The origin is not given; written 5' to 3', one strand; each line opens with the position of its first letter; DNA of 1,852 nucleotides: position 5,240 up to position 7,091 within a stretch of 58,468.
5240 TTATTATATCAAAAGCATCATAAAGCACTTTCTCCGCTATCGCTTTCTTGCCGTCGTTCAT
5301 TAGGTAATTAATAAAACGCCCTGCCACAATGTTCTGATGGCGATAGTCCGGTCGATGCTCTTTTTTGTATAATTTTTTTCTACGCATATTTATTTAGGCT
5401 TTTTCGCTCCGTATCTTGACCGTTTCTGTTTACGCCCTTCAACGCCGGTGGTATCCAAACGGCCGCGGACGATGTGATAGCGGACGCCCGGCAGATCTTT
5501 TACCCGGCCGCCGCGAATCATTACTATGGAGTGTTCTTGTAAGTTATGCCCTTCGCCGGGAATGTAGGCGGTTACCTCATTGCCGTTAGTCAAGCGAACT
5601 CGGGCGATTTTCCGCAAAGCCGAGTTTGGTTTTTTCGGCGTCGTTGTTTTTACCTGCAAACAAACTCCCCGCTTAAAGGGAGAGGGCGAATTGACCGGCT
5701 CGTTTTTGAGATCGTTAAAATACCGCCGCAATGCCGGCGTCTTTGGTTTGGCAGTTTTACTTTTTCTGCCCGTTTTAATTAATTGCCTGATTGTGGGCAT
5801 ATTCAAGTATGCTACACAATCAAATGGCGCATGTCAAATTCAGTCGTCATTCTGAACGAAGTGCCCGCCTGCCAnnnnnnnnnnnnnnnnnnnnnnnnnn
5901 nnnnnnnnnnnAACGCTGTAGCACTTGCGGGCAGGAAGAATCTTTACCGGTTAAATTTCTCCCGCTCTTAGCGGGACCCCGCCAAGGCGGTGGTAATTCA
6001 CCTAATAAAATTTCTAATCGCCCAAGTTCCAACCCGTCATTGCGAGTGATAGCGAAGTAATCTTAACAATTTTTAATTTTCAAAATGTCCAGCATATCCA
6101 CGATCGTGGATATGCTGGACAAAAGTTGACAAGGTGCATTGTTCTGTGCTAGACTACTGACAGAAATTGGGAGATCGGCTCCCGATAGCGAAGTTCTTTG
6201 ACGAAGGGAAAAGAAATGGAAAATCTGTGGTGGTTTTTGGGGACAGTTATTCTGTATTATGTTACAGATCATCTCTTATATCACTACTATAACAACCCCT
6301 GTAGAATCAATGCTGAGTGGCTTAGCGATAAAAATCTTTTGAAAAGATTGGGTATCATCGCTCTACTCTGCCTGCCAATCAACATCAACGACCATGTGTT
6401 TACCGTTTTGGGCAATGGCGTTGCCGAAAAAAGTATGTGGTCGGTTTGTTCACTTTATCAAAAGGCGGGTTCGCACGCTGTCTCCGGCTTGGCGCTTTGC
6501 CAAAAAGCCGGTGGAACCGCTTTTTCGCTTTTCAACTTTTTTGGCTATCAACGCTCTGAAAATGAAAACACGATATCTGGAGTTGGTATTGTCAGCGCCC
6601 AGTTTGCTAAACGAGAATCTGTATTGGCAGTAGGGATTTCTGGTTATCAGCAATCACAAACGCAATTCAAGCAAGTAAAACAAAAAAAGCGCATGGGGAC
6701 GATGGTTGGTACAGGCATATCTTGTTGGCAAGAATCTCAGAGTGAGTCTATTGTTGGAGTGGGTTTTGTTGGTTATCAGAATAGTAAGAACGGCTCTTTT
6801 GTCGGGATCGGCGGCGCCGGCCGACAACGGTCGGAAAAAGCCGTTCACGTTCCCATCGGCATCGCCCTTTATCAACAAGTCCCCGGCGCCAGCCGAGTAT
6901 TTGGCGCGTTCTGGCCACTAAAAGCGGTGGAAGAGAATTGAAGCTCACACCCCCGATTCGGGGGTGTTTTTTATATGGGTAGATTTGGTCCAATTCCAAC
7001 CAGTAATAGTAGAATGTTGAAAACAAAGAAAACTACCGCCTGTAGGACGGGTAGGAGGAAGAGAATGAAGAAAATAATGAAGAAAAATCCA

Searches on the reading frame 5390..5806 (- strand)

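Call 12: search_protein_families(library=pfam, proteins=[window:5390-5806:-], max_evalue=0.01)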
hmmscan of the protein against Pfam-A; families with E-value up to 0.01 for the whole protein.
window:5390-5806:- (138 aa): 1 family
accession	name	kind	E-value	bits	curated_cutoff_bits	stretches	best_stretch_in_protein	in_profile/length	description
PF00164.32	Ribosom_S12_S23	-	7.8e-39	132.2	22.3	1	37-138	7-109/110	Ribosomal protein S12/S23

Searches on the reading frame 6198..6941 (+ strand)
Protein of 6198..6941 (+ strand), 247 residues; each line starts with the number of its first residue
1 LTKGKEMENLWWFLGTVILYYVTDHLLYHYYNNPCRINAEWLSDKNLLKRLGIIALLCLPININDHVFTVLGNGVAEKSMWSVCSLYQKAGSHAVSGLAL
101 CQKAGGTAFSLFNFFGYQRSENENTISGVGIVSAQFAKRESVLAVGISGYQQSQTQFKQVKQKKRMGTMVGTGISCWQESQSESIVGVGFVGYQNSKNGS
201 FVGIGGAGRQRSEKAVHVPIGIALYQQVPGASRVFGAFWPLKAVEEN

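Call 12: search_protein_families(library=pfam, proteins=[window:6198-6941:+], max_evalue=0.01)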
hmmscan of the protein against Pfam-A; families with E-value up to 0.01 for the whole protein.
window:6198-6941:+ (247 aa): 1 family
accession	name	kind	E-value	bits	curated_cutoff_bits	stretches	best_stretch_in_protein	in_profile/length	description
PF07537.17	CamS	-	0.0021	17.7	25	0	209-245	158-193/316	CamS sex pheromone cAM373 precursor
